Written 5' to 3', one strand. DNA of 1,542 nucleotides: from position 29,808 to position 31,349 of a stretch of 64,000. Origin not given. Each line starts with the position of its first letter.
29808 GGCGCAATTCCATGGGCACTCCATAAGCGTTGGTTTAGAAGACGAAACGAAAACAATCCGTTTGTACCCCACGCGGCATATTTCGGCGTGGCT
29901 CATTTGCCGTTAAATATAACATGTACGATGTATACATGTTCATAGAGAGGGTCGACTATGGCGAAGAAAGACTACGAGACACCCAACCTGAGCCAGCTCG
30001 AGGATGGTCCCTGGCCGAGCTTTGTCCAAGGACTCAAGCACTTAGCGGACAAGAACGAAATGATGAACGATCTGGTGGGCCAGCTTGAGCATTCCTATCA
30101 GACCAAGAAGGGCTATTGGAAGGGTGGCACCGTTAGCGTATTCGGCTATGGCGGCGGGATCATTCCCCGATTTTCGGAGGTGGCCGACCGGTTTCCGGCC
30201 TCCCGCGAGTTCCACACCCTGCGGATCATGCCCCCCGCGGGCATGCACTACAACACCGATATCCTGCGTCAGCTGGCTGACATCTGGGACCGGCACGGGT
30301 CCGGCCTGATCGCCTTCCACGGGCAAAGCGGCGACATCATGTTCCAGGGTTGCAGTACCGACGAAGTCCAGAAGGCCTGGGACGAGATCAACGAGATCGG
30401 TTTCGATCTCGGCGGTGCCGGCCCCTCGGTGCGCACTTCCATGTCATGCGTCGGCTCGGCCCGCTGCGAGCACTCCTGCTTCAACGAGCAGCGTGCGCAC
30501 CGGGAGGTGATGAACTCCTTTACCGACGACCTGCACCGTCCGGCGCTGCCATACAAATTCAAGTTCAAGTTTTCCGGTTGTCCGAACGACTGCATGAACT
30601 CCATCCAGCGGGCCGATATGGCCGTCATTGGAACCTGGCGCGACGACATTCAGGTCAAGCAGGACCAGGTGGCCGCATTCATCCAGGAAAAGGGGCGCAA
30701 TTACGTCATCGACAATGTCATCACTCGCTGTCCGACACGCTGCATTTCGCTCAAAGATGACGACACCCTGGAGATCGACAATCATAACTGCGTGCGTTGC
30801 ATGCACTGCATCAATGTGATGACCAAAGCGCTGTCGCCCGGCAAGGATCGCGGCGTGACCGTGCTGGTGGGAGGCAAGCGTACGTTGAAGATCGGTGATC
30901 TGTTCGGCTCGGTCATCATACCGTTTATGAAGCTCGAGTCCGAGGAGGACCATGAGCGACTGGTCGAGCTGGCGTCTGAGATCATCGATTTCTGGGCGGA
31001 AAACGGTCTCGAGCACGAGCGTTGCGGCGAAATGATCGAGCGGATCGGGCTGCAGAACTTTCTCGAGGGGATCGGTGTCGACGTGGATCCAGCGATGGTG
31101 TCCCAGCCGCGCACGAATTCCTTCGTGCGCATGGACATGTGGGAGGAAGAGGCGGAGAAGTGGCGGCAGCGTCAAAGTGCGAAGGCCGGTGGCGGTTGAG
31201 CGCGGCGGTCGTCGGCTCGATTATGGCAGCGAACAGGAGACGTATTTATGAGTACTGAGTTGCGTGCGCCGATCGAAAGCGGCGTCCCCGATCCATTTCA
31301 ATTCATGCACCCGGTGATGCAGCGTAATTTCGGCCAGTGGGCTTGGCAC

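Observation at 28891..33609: Orphan dsrA-dsrB-CBS-dsrC-like module under a divergent LysR regulator, adjacent to a sulfite-generating sulfonate pathway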

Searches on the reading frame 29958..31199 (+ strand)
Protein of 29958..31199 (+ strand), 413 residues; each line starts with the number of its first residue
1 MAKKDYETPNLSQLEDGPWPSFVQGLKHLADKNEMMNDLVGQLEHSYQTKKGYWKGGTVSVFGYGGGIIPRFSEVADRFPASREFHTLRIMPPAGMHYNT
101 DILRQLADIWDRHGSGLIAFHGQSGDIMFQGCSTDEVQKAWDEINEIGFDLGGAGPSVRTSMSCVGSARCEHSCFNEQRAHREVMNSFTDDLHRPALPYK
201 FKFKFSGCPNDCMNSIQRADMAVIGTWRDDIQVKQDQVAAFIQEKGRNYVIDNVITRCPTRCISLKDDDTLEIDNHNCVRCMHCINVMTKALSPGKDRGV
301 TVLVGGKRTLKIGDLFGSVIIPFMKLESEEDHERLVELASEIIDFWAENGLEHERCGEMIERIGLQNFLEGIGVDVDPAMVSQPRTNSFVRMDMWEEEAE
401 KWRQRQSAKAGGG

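Call 3: search_protein_families(library=pfam, proteins=[window:29958-31199:+])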
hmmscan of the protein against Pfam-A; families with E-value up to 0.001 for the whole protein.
window:29958-31199:+ (413 aa): 2 families
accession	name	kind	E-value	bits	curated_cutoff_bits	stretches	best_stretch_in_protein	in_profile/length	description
PF01077.27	NIR_SIR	-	1.5e-35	122.4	27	1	155-373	2-151/158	Nitrite and sulphite reductase 4Fe-4S domain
PF03460.22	NIR_SIR_ferr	-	8.3e-09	35.5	24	1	84-146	8-68/69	Nitrite/Sulfite reductase ferredoxin-like half domain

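Call 4: search_protein_families(library=ncbifam, proteins=[window:29958-31199:+])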
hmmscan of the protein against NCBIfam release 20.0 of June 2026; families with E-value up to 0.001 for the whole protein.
window:29958-31199:+ (413 aa): 7 families
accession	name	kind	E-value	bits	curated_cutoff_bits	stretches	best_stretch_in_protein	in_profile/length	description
TIGR02064.1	dsrA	equivalog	5.4e-175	582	392.85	1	11-406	1-400/402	dissimilatory-type sulfite reductase subunit alpha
TIGR02066.1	dsrB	equivalog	9e-39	133.4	341.5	1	85-383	30-322/341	dissimilatory-type sulfite reductase subunit beta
TIGR02912.1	sulfite_red_C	equivalog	1.4e-08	34.2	324.1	1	148-375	90-299/314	sulfite reductase subunit C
NF007125.0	PRK09566.1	equivalog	5.2e-08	31.8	594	1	93-249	329-479/513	ferredoxin--nitrite reductase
TIGR02374.1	nitri_red_nirB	equivalog_domain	7.4e-07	28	578.35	1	94-226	567-693/794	nitrite reductase large subunit NirB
NF011565.0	PRK14989.1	subfamily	1.7e-05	23.1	883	1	127-226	603-698/847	nitrite reductase large subunit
NF010029.0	PRK13504.1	equivalog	2e-05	23.1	457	1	125-230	400-506/575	NADPH-dependent assimilatory sulfite reductase hemoprotein subunit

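Call 6: find_homologous_proteins(query=window:29958-31199:+)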
Query window:29958-31199:+ (413 aa): 7824 proteins with E <= 0.001 among 8000 candidates; the best 120 are listed.
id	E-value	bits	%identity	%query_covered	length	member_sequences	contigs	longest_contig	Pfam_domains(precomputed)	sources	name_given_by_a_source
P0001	8.0e-289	975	100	100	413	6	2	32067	PF01077.28,PF03460.23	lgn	-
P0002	8.8e-255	863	86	100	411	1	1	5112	PF01077.28,PF03460.23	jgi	jgi:sulfite reductase alpha subunit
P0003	5.1e-250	847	85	99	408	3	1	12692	PF01077.28,PF03460.23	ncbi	-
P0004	1.1e-249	846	85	99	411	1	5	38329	PF01077.28,PF03460.23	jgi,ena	-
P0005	2.0e-249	845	85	99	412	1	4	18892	PF01077.28,PF03460.23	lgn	-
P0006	2.7e-249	845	85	99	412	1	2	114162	PF01077.28,PF03460.23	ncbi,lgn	-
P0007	4.9e-245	831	83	99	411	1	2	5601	PF01077.28,PF03460.23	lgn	-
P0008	4.1e-242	821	82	99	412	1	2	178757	PF01077.28,PF03460.23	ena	-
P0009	7.0e-241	817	81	99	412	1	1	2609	PF01077.28,PF03460.23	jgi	jgi:sulfite reductase alpha subunit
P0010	1.0e-240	817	81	99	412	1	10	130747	PF01077.28,PF03460.23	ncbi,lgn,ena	-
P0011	1.4e-240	816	81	99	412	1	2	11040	PF01077.28,PF03460.23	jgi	-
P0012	2.5e-237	806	79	100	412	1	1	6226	PF01077.28,PF03460.23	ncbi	-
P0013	2.8e-237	805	81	98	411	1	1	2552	PF01077.28,PF03460.23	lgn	-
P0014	9.5e-237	804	80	99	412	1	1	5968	PF01077.28,PF03460.23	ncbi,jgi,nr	ncbi:MAG: dissimilatory-type sulfite reductase subunit alpha [Gammaproteobacteria bacterium]|nr:diss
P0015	9.6e-237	804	80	99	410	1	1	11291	PF01077.28,PF03460.23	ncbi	ncbi:MAG: dissimilatory-type sulfite reductase subunit alpha [Bdellovibrio bacteriovorus]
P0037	8.1e-234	794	79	99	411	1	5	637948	PF01077.28,PF03460.23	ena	-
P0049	1.1e-232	790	78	100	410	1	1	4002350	PF01077.28,PF03460.23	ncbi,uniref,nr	ncbi:Sulfite reductase alpha subunit [Thioalkalivibrio nitratireducens DSM 14787]|uniref:Sulfite red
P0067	7.1e-231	784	78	99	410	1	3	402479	PF01077.28,PF03460.23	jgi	jgi:dissimilatory sulfite reductase alpha subunit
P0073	1.6e-229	780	78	99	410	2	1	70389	PF01077.28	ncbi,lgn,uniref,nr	ncbi:sulfite reductase, dissimilatory-type subunit alpha [Thioalkalivibrio denitrificans]|uniref:Sul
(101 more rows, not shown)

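Call 7: find_related_loci(query=window:29958-31199:+, collection=genome_contigs, flank=10000)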
Query window:29958-31199:+ (413 aa) in genome_contigs; peptide patterns used: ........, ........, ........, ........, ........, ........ (x = any residue, [..] = any of these).
600 stretches matched a pattern (row limit reached: there are more); 597 encode a relative of the query (tblastn E <= 1e-3); the best 80 are kept; 80 distinct loci.
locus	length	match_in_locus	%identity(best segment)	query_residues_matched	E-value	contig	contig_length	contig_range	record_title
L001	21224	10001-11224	79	1-409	0e+0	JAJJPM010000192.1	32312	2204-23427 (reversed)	MAG: Gammaproteobacteria bacterium isolate B8 NODE_92_length_32312_cov_9.885296, whole genome shotgun sequence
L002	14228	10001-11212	76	1-404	0e+0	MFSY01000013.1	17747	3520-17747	MAG: Candidatus Muproteobacteria bacterium RIFCSPHIGHO2_01_FULL_65_16 rifcsphigho2_01_scaffold_12390, whole genome shotg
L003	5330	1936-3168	74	1-411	0e+0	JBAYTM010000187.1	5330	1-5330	MAG: Thiohalobacteraceae bacterium isolate SO_2016_LW2_99 scaffold36120_LW138R_2016, whole genome shotgun sequence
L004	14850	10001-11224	72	1-411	0e+0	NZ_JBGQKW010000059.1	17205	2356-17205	MAG: Sulfuricaulis sp. isolate OBJ2_061818_050_52 k141_1804386_length_17205_cov_40.1724, whole genome shotgun sequence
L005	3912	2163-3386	71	1-411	0e+0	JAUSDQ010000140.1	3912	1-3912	MAG: Sulfuricaulis sp. isolate E14_maxbin.089_sub E14_k141_1687278, whole genome shotgun sequence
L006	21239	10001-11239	72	1-408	0e+0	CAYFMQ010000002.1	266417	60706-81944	MAG TPA_asm: uncultured Thalassospiraceae bacterium isolate ERP019367_co1_8 genome assembly, contig: NODE_52_length_2664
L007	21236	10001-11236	72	1-407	0e+0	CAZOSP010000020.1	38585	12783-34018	MAG TPA_asm: uncultured Thiomargarita sp. isolate SRP141376_co5_251 genome assembly, contig: NODE_2347_length_38585_cov_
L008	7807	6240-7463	72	2-409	0e+0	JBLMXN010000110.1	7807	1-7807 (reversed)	MAG: Bacteroidota bacterium isolate MAG255 PRJNA957066_bin36_renamed_109, whole genome shotgun sequence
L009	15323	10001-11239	71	1-408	0e+0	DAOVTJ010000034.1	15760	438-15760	MAG TPA_asm: Thiomargarita sp. isolate CSMAG_1650 CSMAG_1650_k141_3373901_length_15760_cov_9.0000, whole genome shotgun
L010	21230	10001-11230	71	2-411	0e+0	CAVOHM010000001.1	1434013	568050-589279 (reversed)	MAG: uncultured beta proteobacterium isolate MFD09964.bin.2.42 genome assembly, contig: contig_10578, whole genome shotg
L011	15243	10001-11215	72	2-406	0e+0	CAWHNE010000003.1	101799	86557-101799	MAG: uncultured beta proteobacterium isolate MFD02809.bin.1.145 genome assembly, contig: contig_107721, whole genome sho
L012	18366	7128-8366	72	1-407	0e+0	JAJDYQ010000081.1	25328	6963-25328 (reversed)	MAG: Gammaproteobacteria bacterium isolate jk18x34bins.42 k141_480037, whole genome shotgun sequence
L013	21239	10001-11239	70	1-407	0e+0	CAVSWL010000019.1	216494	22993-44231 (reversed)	MAG: uncultured Gammaproteobacteria bacterium isolate MFD05684.bin.3.143 genome assembly, contig: contig_32786, whole ge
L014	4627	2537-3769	71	2-412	0e+0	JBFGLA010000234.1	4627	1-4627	MAG: Burkholderiales bacterium isolate Mix_sand03.2021.01.D.70 k141_1302971_length_4627_cov_20.5125, whole genome shotgu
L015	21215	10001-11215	73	2-406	0e+0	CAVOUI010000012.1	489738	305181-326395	MAG: uncultured beta proteobacterium isolate MFD10007.bin.2.149 genome assembly, contig: contig_29626, whole genome shot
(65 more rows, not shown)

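Call 8: find_encoding_contigs(protein=P0006, flank=10000, max_places=3)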
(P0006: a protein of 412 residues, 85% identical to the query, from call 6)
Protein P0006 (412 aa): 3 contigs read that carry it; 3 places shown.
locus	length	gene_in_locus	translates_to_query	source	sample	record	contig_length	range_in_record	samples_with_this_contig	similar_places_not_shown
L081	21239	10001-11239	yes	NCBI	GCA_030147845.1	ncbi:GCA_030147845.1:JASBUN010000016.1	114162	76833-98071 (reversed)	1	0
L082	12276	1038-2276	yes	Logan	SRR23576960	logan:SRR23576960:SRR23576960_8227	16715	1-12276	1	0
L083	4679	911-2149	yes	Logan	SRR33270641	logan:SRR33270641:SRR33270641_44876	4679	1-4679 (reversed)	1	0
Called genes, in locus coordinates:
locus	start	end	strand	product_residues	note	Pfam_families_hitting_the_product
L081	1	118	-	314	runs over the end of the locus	PF00551:Formyl_trans_N, PF02911:Formyl_trans_C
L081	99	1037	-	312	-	PF00535:Glycos_transf_2, PF13641:Glyco_tranf_2_3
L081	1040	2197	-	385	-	PF01041:DegT_DnrJ_EryC1, PF00155:Aminotran_1_2 (weak), PF01212:Beta_elim_lyase (faint)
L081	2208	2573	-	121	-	PF00892:EamA (weak)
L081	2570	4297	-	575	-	PF13231:PMT_2, PF18583:Arnt_C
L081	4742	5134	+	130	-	PF03413:PepSY (weak)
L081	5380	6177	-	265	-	PF03976:PPK2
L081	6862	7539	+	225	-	PF00072:Response_reg, PF00486:Trans_reg_C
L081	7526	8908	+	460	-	PF00672:HAMP, PF00512:HisKA, PF02518:HATPase_c, PF13581:HATPase_c_2 (weak)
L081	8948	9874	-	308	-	PF00126:HTH_1, PF03466:LysR_substrate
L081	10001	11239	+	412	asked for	PF03460:NIR_SIR_ferr, PF01077:NIR_SIR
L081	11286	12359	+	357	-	PF03460:NIR_SIR_ferr, PF01077:NIR_SIR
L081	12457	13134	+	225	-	PF00571:CBS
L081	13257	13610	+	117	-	PF04358:DsrC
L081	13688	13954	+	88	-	PF10006:DUF2249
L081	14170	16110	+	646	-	PF00990:GGDEF, PF00563:EAL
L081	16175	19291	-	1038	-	PF02743:dCache_1, PF00672:HAMP, PF01590:GAF, PF13185:GAF_2, PF13492:GAF_3, PF00990:GGDEF, PF00563:EAL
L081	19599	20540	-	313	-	PF00296:Bac_luciferase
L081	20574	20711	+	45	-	-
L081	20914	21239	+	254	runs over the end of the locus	PF04366:Ysc84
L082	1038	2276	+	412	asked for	PF03460:NIR_SIR_ferr, PF01077:NIR_SIR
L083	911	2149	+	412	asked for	PF03460:NIR_SIR_ferr, PF01077:NIR_SIR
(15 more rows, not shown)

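Call 9: find_encoding_contigs(protein=P0008, flank=10000, max_places=3)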
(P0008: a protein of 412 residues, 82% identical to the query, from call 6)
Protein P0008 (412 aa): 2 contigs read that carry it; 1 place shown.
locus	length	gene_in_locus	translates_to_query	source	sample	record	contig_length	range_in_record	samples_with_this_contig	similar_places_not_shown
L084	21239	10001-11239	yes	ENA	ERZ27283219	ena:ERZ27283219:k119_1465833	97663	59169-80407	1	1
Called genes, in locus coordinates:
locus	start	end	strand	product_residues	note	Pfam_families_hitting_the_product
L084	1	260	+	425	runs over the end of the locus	PF00672:HAMP (weak), PF00512:HisKA, PF02518:HATPase_c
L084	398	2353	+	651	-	PF03600:CitMHS, PF02080:TrkA_C, PF00939:Na_sulph_symp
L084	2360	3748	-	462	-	PF03600:CitMHS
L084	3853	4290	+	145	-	-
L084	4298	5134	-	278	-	PF01925:TauE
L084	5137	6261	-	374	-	PF00586:AIRS, PF02769:AIRS_C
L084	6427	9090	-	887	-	PF03466:LysR_substrate (weak), PF12849:PBP_like_2, PF13531:SBP_bac_11, PF08447:PAS_3 (weak), PF00990:GGDEF, PF00563:EAL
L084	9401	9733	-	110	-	PF04358:DsrC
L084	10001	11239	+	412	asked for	PF03460:NIR_SIR_ferr (weak), PF01077:NIR_SIR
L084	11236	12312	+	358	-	PF03460:NIR_SIR_ferr, PF01077:NIR_SIR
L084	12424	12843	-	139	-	PF01814:Hemerythrin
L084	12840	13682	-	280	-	PF02896:PEP-utilizers_C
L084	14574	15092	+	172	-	-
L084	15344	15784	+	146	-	-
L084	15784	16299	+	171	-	PF00196:GerE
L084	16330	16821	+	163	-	PF02036:SCP2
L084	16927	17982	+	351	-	PF13088:BNR_2, PF13859:BNR_3 (weak)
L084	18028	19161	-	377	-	PF13469:Sulfotransfer_3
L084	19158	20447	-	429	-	PF04932:Wzy_C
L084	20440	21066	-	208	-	PF08282:Hydrolase_3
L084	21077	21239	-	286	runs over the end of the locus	PF00685:Sulfotransfer_1 (faint)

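Call 41: find_encoding_contigs(protein=P0049, flank=10000, max_places=2)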
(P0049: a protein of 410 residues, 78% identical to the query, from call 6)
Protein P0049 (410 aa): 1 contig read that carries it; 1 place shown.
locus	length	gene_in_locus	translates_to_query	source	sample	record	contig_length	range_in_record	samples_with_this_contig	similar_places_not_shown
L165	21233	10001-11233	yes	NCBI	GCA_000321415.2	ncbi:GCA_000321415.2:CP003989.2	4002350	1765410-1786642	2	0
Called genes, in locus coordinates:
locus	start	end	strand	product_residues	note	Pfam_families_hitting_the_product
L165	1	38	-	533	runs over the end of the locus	PF07690:MFS_1 (weak)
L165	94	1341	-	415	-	PF07690:MFS_1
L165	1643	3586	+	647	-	PF13675:PilJ, PF00672:HAMP, PF13185:GAF_2 (faint), PF13492:GAF_3 (weak), PF07730:HisKA_3, PF02518:HATPase_c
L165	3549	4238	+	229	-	PF00072:Response_reg, PF00196:GerE, PF08281:Sigma70_r4_2 (faint)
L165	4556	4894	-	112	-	PF04358:DsrC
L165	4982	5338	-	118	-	-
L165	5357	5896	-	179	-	PF04982:TM_HPP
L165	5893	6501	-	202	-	PF00571:CBS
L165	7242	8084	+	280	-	PF00126:HTH_1, PF03466:LysR_substrate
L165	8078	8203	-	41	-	-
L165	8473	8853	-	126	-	PF08859:DGC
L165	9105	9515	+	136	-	PF07635:PSCyt1 (weak)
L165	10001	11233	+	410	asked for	PF03460:NIR_SIR_ferr (weak), PF01077:NIR_SIR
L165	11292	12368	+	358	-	PF03460:NIR_SIR_ferr, PF01077:NIR_SIR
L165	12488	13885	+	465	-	PF09459:EB_dh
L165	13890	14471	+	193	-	PF09990:DUF2231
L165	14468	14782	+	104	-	PF14522:Cytochrome_C7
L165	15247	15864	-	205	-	PF03692:CxxCxxCC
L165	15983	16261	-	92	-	-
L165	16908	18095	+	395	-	PF01136:Peptidase_U32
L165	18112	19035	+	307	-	PF01136:Peptidase_U32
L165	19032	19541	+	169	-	PF02036:SCP2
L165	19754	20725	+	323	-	PF05940:NnrS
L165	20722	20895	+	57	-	PF05940:NnrS (weak)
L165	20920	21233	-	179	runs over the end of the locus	PF01814:Hemerythrin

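Call 42: find_encoding_contigs(protein=P0073, flank=10000, max_places=2)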
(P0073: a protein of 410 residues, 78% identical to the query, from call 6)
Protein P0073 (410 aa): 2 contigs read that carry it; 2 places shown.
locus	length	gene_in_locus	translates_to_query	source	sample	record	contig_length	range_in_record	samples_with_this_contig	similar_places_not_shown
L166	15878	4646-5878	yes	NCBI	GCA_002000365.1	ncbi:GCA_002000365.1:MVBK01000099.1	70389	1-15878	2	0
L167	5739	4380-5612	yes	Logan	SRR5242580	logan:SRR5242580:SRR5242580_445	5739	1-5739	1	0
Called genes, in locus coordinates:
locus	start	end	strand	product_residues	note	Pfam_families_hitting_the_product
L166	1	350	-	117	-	PF07690:MFS_1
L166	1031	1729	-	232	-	PF04542:Sigma70_r2, PF08281:Sigma70_r4_2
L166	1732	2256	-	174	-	PF00127:Copper-bind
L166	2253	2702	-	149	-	-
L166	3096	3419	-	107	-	-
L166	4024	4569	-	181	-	-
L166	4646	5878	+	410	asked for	PF01077:NIR_SIR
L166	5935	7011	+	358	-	PF03460:NIR_SIR_ferr, PF01077:NIR_SIR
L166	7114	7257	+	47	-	-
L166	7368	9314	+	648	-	PF14691:Fer4_20, PF13738:Pyr_redox_3 (faint), PF07992:Pyr_redox_2, PF13450:NAD_binding_8, PF12838:Fer4_7 (weak), PF14697:Fer4_21, PF13187:Fer4_9 (weak), PF00037:Fer4 (weak), +3 more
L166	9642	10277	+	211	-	PF00571:CBS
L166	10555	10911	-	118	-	PF12797:Fer4_2 (faint), PF12837:Fer4_6 (faint), PF12838:Fer4_7 (faint), PF13237:Fer4_10 (faint), PF14697:Fer4_21 (faint), PF13187:Fer4_9 (weak), PF00037:Fer4, PF11953:DUF3470, +1 more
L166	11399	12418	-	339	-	PF07731:Cu-oxidase_2, PF07732:Cu-oxidase_3, PF00394:Cu-oxidase, PF07731:Cu-oxidase_2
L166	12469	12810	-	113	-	PF13442:Cytochrome_CBB3, PF00034:Cytochrom_C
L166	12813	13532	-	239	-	PF00034:Cytochrom_C (faint), PF13442:Cytochrome_CBB3 (faint)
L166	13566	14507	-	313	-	PF07731:Cu-oxidase_2, PF07732:Cu-oxidase_3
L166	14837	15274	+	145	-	PF02082:Rrf2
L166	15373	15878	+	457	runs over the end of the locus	PF00392:GntR, PF00155:Aminotran_1_2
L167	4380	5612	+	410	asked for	PF01077:NIR_SIR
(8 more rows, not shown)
